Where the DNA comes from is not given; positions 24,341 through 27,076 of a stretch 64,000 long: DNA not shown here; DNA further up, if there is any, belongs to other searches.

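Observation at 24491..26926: DinG/Rad3-family helicase fused to an N-terminal RadC-like JAB metalloenzyme domain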

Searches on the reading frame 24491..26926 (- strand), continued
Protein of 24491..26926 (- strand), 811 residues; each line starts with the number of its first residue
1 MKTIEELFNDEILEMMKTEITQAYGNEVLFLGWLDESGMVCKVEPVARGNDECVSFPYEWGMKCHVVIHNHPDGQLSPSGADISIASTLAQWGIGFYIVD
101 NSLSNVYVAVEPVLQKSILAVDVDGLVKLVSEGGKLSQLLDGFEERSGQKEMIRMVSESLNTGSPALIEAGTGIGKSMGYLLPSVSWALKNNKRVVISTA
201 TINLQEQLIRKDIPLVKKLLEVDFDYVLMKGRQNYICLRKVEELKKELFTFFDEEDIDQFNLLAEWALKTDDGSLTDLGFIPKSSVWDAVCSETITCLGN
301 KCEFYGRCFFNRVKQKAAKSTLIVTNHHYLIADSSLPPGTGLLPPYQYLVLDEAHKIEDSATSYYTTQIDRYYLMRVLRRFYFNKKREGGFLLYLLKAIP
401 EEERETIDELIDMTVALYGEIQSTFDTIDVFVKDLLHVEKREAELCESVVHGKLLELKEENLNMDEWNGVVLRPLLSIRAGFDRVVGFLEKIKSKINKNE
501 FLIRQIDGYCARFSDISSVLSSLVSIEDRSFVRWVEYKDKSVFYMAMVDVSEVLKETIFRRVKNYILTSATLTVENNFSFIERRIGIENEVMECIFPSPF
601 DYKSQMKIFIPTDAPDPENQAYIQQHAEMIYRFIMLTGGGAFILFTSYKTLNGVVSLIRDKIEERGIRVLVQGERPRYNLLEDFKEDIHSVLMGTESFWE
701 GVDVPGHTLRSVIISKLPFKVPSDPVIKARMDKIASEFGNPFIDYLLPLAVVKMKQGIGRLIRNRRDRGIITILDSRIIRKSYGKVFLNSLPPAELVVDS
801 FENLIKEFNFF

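Call 12: find_related_loci(query=window:24491-26926:-, collection=genome_contigs, flank=6000)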
Query window:24491-26926:- (811 aa) in genome_contigs; peptide patterns used: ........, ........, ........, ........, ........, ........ (x = any residue, [..] = any of these).
345 stretches matched a pattern; 201 encode a relative of the query (tblastn E <= 1e-3); the best 80 are kept; 80 distinct loci.
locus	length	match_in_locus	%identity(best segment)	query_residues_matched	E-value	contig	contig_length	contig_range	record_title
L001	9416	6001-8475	36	8-811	3e-153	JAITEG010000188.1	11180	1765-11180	MAG: Spirochaetaceae bacterium isolate Nm470_bin44 k119_3366972, whole genome shotgun sequence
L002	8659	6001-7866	33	126-799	3e-119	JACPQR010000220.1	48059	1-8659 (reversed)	MAG: Deltaproteobacteria bacterium isolate NC_groundwater_658_Ag_B-0.1um_70_50 B_1_S1_Biohub_coassembly_k141_5100863, wh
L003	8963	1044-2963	34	124-807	5e-118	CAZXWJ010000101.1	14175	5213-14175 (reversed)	MAG TPA_asm: uncultured Desulfobacteraceae bacterium isolate binchicken_co42_476 genome assembly, contig: NODE_6340_leng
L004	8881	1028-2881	32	135-794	4e-92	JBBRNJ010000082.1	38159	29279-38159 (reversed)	MAG: Polyangiales bacterium isolate La1_metabat2.153 LA1C_B2.153_k141_3180886L_38159_cov_14.0000, whole genome shotgun s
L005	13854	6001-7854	33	135-794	3e-91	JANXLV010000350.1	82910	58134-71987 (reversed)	MAG: Myxococcales bacterium isolate 336R_concoct_307_sub 336R_k141_2060861, whole genome shotgun sequence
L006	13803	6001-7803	30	126-799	3e-82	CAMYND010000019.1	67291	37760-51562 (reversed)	MAG: Thermodesulfovibrionia bacterium isolate FCS_M_Nitrospinota_09 genome assembly, contig: scaffold_869, whole genome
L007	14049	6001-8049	27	124-786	3e-56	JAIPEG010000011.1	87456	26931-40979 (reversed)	MAG: Bacteriovoracaceae bacterium isolate Tobar13m-G32 Tobar13m-C361, whole genome shotgun sequence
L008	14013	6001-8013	27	129-778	2e-54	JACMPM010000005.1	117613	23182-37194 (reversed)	MAG: Bacteriovorax sp. isolate LF-bin-345 FL-bin-345-contig-k141_61082, whole genome shotgun sequence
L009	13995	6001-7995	27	135-778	3e-54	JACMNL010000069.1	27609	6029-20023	MAG: Bacteriovorax sp. isolate LF-bin-166 FL-bin-166-contig-k141_945277, whole genome shotgun sequence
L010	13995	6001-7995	27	135-778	5e-54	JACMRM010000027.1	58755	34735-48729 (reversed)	MAG: Bacteriovorax sp. isolate LF-bin-6 FL-bin-6-contig-k141_236301, whole genome shotgun sequence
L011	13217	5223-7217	27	135-778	5e-54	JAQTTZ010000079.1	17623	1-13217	MAG: Bacteriovorax sp. isolate STB_52 NODE_7426_length_17623_cov_4.610254_Sandtown_B, whole genome shotgun sequence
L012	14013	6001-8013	27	129-778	3e-53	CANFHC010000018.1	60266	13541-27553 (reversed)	MAG: Bacteriovoracaceae bacterium isolate Jr-11may16-230 genome assembly, contig: Jr-11may16-C614, whole genome shotgun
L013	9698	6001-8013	26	129-778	7e-53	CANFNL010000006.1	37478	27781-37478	MAG: Bacteriovoracaceae bacterium isolate Jr-11may16-165 genome assembly, contig: Jr-11may16-C1491, whole genome shotgun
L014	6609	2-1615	27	234-809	1e-52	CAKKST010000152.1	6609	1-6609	Nitrospiria bacterium isolate Hainich-H51-bin250-1 genome assembly, contig: H51-bin250_1_Hain_H51_02um_R2_6677_length_66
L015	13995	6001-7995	27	135-778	9e-53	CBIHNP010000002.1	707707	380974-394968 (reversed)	MAG TPA_asm: uncultured Bacteriovoracaceae bacterium isolate SRR18156207_maxbin2_12 genome assembly, contig: ERZ27336867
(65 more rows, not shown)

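Call 13: find_encoding_contigs(protein=P0001, flank=8000, max_places=3)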
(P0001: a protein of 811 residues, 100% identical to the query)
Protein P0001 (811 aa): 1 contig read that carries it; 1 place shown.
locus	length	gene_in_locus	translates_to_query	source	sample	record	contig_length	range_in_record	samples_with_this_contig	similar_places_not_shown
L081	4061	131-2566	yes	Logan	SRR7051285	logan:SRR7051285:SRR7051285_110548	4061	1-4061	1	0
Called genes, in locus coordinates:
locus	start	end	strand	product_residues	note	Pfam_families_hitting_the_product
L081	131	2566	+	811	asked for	PF04002:RadC (faint), PF00270:DEAD (faint), PF13307:Helicase_C_2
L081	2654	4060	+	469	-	?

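Call 14: find_encoding_contigs(protein=P0031, flank=8000, max_places=2)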
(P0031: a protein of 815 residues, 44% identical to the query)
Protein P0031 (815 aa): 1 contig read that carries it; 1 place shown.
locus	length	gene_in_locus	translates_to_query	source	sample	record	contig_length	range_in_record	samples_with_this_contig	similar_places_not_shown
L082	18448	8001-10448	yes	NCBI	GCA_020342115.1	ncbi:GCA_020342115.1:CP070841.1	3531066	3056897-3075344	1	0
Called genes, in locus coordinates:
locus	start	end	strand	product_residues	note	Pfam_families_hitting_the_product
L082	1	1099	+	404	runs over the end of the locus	PF07614:DUF1577, PF07238:PilZ (weak)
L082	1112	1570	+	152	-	PF04519:Bactofilin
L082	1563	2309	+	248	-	PF00557:Peptidase_M24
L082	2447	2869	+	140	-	PF01951:Archease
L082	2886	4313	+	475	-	PF01139:RtcB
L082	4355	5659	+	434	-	PF01336:tRNA_anti-codon, PF00152:tRNA-synt_2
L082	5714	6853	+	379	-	PF01551:Peptidase_M23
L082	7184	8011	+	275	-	PF01048:PNP_UDP_1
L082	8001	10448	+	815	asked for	PF00270:DEAD (faint), PF04851:ResIII (faint), PF13307:Helicase_C_2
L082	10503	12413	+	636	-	PF00133:tRNA-synt_1, PF01406:tRNA-synt_1e (weak), PF09334:tRNA-synt_1g, PF00133:tRNA-synt_1, PF01406:tRNA-synt_1e (weak), PF19303:Anticodon_3, PF01588:tRNA_bind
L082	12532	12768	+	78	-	-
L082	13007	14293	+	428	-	PF00919:UPF0004, PF04055:Radical_SAM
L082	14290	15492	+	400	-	PF09976:TPR_21 (faint), PF12895:ANAPC3 (faint), PF07719:TPR_2 (faint), PF13174:TPR_6 (faint), PF13181:TPR_8 (faint), PF13424:TPR_12 (faint), PF13428:TPR_14 (faint), PF05036:SPOR, +2 more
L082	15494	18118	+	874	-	PF01624:MutS_I, PF05188:MutS_II, PF05192:MutS_III, PF05190:MutS_IV, PF00488:MutS_V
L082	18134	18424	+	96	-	-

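Call 15: find_encoding_contigs(protein=P0079, flank=8000, max_places=3)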
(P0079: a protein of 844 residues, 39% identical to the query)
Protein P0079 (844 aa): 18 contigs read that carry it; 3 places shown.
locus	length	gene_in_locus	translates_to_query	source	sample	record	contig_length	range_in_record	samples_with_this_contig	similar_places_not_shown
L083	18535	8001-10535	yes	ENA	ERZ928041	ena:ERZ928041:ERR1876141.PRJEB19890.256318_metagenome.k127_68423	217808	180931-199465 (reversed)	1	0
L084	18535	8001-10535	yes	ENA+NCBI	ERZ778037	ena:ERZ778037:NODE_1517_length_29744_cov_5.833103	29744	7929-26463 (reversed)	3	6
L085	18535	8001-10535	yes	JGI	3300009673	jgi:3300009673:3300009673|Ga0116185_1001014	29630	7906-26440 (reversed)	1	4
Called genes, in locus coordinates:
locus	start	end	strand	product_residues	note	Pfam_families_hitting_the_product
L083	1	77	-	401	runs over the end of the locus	PF04015:DUF362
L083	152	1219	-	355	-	PF00657:Lipase_GDSL (weak), PF13472:Lipase_GDSL_2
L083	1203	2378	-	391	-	PF01757:Acyl_transf_3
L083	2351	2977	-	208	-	PF01569:PAP2, PF14378:PAP2_3 (weak)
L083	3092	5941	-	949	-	PF07676:PD40 (faint)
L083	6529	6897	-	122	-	PF00072:Response_reg (weak)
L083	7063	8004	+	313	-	PF07521:RMMBL (faint)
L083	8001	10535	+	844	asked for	PF04002:RadC (weak), PF00270:DEAD (weak), PF04851:ResIII (weak), PF13307:Helicase_C_2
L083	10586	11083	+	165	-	PF13620:CarboxypepD_reg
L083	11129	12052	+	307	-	PF08331:QueG_DUF1730, PF00037:Fer4 (faint), PF13484:Fer4_16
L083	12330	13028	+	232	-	PF13411:MerR_1, PF00376:MerR, PF13411:MerR_1, PF28507:Rv1828_C (weak)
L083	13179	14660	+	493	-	PF04055:Radical_SAM, PF13282:DUF4070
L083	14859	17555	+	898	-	PF01839:FG-GAP (faint), PF13517:FG-GAP_3 (weak), PF14870:PSII_BNR (faint), PF13517:FG-GAP_3 (weak), PF02012:BNR (faint), PF15902:Sortilin-Vps10 (faint), PF18962:Por_Secre_tail (weak), PF13860:FlgD_ig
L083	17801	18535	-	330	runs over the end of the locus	PF19572:PorV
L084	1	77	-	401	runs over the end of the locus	PF04015:DUF362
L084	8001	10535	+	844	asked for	PF04002:RadC (weak), PF00270:DEAD (weak), PF04851:ResIII (weak), PF13307:Helicase_C_2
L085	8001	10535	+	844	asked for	PF04002:RadC (weak), PF00270:DEAD (weak), PF04851:ResIII (weak), PF13307:Helicase_C_2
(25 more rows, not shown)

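Call 16: find_encoding_contigs(protein=P0083, flank=8000, max_places=1)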
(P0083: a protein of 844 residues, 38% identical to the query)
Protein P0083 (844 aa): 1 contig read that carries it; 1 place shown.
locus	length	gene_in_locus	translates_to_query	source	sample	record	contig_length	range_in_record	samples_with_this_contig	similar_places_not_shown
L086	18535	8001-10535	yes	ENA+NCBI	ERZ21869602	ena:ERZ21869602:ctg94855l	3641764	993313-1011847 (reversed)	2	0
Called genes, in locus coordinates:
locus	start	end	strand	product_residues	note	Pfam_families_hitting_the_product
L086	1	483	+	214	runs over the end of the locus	PF00551:Formyl_trans_N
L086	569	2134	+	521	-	PF02142:MGS, PF01808:AICARFT_IMPCHas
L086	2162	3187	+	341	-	PF00022:Actin (faint), PF06723:MreB_Mbl, PF00012:HSP70, PF14450:FtsA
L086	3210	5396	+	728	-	PF00912:Transgly, PF00905:Transpeptidase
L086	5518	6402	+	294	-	PF01680:SOR_SNZ, PF05690:ThiG (faint)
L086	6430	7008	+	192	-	PF01174:SNO, PF07685:GATase_3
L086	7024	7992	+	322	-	PF07521:RMMBL (weak)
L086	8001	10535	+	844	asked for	PF00270:DEAD (weak), PF04851:ResIII (faint), PF13307:Helicase_C_2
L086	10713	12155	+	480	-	-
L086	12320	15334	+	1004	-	PF09430:EMC7_beta-sandw (faint), PF13620:CarboxypepD_reg, PF13715:CarbopepD_reg_2 (faint), PF17210:SdrD_B (faint), PF17802:SpaA (faint), PF13620:CarboxypepD_reg, PF13620:CarboxypepD_reg, PF13860:FlgD_ig, +3 more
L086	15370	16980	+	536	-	-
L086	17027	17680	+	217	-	PF22570:LiaF-TM (faint)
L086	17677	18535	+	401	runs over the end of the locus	PF07690:MFS_1, PF12832:MFS_1_like (weak)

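Call 17: find_encoding_contigs(protein=P0071, flank=8000, max_places=1)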
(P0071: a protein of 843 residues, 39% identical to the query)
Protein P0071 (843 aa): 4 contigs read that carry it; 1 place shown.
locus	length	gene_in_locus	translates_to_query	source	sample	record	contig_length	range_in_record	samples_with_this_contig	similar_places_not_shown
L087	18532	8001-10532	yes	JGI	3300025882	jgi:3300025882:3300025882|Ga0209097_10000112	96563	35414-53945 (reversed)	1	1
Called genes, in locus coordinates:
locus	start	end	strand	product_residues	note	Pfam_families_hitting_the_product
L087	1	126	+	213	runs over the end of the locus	PF00551:Formyl_trans_N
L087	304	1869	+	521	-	PF02142:MGS, PF01808:AICARFT_IMPCHas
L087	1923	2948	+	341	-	PF00022:Actin (faint), PF06723:MreB_Mbl, PF00012:HSP70, PF14450:FtsA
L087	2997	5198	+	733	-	PF00912:Transgly, PF00905:Transpeptidase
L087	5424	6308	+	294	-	PF01680:SOR_SNZ, PF05690:ThiG (faint)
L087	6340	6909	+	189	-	PF01174:SNO, PF07685:GATase_3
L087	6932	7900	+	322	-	PF07521:RMMBL (weak)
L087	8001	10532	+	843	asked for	PF04002:RadC (weak), PF00270:DEAD, PF04851:ResIII (weak), PF13307:Helicase_C_2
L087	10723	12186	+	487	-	-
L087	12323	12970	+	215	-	PF22570:LiaF-TM (faint)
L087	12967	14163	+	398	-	PF07690:MFS_1, PF12832:MFS_1_like (weak), PF07690:MFS_1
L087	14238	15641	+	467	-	PF12390:Se-cys_synth_N (weak), PF03841:SelA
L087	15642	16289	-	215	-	-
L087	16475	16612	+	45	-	-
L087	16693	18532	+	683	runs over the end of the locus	PF21760:SecD_1st, PF22599:SecDF_P1_head, PF00873:ACR_tran (weak), PF02355:SecD_SecF_C, PF03176:MMPL (weak)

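Call 18: find_encoding_contigs(protein=P0091, flank=8000, max_places=1)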
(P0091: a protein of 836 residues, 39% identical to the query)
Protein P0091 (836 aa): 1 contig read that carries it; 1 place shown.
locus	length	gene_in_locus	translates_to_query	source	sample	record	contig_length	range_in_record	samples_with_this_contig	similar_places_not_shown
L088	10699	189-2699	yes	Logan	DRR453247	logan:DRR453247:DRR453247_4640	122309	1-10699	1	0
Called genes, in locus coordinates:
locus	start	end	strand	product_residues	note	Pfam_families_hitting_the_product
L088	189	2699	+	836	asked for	PF04002:RadC (faint), PF00270:DEAD (faint), PF04851:ResIII (faint), PF13307:Helicase_C_2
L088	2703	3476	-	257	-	PF00106:adh_short, PF08659:KR, PF23441:SDR (weak), PF13561:adh_short_C2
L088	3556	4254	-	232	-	PF00912:Transgly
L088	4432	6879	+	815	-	PF00521:DNA_topoisoIV, PF03989:DNA_gyraseA_C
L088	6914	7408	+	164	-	PF03061:4HBT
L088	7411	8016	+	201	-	PF02798:GST_N, PF13417:GST_N_3, PF13409:GST_N_2, PF00043:GST_C (weak)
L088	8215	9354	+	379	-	PF00696:AA_kinase, PF01472:PUA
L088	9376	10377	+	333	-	PF02618:YceG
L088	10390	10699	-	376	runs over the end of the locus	PF05762:VWA_CoxE (weak), PF00092:VWA, PF13519:VWA_2 (weak), PF13768:VWA_3 (weak)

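Call 19: find_encoding_contigs(protein=P0019, flank=8000, max_places=1)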
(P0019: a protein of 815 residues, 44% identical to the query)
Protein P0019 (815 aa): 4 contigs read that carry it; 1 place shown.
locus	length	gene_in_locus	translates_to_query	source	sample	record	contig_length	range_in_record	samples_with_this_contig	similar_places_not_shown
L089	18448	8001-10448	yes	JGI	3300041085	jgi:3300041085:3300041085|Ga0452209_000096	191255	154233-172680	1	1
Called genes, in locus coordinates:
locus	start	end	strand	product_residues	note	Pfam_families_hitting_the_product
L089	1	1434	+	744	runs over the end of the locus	PF00211:Guanylate_cyc, PF13487:HD_5, PF01966:HD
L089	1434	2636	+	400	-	PF07238:PilZ (weak)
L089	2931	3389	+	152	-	PF04519:Bactofilin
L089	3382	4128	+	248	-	PF00557:Peptidase_M24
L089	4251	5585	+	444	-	PF01336:tRNA_anti-codon, PF00152:tRNA-synt_2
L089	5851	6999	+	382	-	PF01551:Peptidase_M23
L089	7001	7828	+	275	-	PF01048:PNP_UDP_1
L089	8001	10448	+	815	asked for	PF04002:RadC (weak), PF00270:DEAD (faint), PF04851:ResIII (faint), PF00271:Helicase_C (faint), PF13307:Helicase_C_2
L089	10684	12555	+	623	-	PF00133:tRNA-synt_1, PF01406:tRNA-synt_1e, PF09334:tRNA-synt_1g, PF00133:tRNA-synt_1, PF19303:Anticodon_3 (weak), PF01588:tRNA_bind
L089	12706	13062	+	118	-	-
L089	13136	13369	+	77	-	-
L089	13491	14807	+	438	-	PF00919:UPF0004, PF04055:Radical_SAM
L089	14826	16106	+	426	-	PF00515:TPR_1 (faint), PF07719:TPR_2 (faint), PF13174:TPR_6 (faint), PF13181:TPR_8 (faint), PF13424:TPR_12 (faint), PF13428:TPR_14 (faint), PF13176:TPR_7 (faint), PF05036:SPOR, +1 more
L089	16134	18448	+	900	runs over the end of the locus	PF01624:MutS_I, PF05188:MutS_II, PF05192:MutS_III, PF05190:MutS_IV, PF00488:MutS_V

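Call 20: search_protein_families(library=ncbifam, proteins=[L083:7063-8004:+, L086:7024-7992:+, L087:6932-7900:+], max_evalue=0.01)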
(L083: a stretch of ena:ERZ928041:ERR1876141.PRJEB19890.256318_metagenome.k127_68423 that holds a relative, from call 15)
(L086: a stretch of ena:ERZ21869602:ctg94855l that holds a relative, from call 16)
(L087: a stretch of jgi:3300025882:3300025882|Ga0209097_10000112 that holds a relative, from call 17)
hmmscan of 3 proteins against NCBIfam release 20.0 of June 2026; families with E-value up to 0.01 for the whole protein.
L083:7063-8004:+ (313 aa): 5 families
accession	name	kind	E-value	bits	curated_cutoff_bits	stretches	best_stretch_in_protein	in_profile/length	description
TIGR04122.1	Xnuc_lig_assoc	equivalog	2e-57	194.5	325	1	3-312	3-319/326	ligase-associated DNA damage response exonuclease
TIGR03675.1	arCOG00543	equivalog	3.3e-18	65.3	580.2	1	62-183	299-424/631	beta-CASP ribonuclease aCPSF1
NF045584.1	cas14_MBL_CASP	equivalog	7.4e-15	54.3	800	1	65-185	127-244/612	type VII CRISPR-associated protein Cas14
NF041257.1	GntH_guanitoxin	equivalog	9e-05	21.5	333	1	71-140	159-225/374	guanitoxin biosynthesis MBL fold metallo-hydrolase GntH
NF001911.0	PRK00685.1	equivalog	0.0099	15.4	144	0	23-91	40-113/228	metal-dependent hydrolase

L086:7024-7992:+ (322 aa): 3 families
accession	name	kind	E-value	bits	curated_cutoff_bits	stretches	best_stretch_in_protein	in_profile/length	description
TIGR04122.1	Xnuc_lig_assoc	equivalog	8.3e-60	202.3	325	1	6-314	6-320/326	ligase-associated DNA damage response exonuclease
TIGR03675.1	arCOG00543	equivalog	1.4e-20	73.1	580.2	1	54-187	291-428/631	beta-CASP ribonuclease aCPSF1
NF045584.1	cas14_MBL_CASP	equivalog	8.6e-17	60.7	800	1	66-191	128-250/612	type VII CRISPR-associated protein Cas14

L087:6932-7900:+ (322 aa): 3 families
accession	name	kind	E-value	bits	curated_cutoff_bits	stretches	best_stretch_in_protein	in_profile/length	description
TIGR04122.1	Xnuc_lig_assoc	equivalog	1.1e-57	195.4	325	1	6-316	6-322/326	ligase-associated DNA damage response exonuclease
TIGR03675.1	arCOG00543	equivalog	5.3e-23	81.1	580.2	1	54-184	291-425/631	beta-CASP ribonuclease aCPSF1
NF045584.1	cas14_MBL_CASP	equivalog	6.7e-18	64.3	800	1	66-185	128-244/612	type VII CRISPR-associated protein Cas14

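Call 21: search_protein_families(library=pfam, proteins=[L083:7063-8004:+, L086:7024-7992:+, L087:6932-7900:+], max_evalue=0.01)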
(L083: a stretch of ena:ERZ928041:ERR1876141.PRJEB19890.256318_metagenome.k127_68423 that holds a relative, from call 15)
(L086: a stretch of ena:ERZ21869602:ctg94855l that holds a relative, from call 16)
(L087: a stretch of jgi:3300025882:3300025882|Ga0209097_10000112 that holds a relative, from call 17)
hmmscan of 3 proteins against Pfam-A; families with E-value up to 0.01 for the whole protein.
L083:7063-8004:+ (313 aa): 3 families
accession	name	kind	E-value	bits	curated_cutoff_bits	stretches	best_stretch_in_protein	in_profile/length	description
PF07521.17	RMMBL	-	2.9e-06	27.6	21.6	1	264-294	9-40/63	Zn-dependent metallo-hydrolase RNA specificity domain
PF12706.13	Lactamase_B_2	-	0.00018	21.6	27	1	19-139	26-173/200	Beta-lactamase superfamily domain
PF07522.19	DRMBL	-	0.0028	18.3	22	0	265-292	76-103/108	DNA repair metallo-beta-lactamase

L086:7024-7992:+ (322 aa): 3 families
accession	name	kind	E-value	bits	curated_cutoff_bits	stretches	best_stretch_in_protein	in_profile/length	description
PF07521.17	RMMBL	-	1.7e-07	31.6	21.6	1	265-298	9-43/63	Zn-dependent metallo-hydrolase RNA specificity domain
PF12706.13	Lactamase_B_2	-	0.00014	22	27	1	28-141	35-174/200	Beta-lactamase superfamily domain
PF00753.33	Lactamase_B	-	0.0095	16.3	22.7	0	66-118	109-161/196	Metallo-beta-lactamase superfamily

L087:6932-7900:+ (322 aa): 2 families
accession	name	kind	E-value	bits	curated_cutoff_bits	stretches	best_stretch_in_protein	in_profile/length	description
PF07521.17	RMMBL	-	2e-07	31.4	21.6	1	269-297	14-42/63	Zn-dependent metallo-hydrolase RNA specificity domain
PF07522.19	DRMBL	-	0.009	16.6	22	0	267-293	77-103/108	DNA repair metallo-beta-lactamase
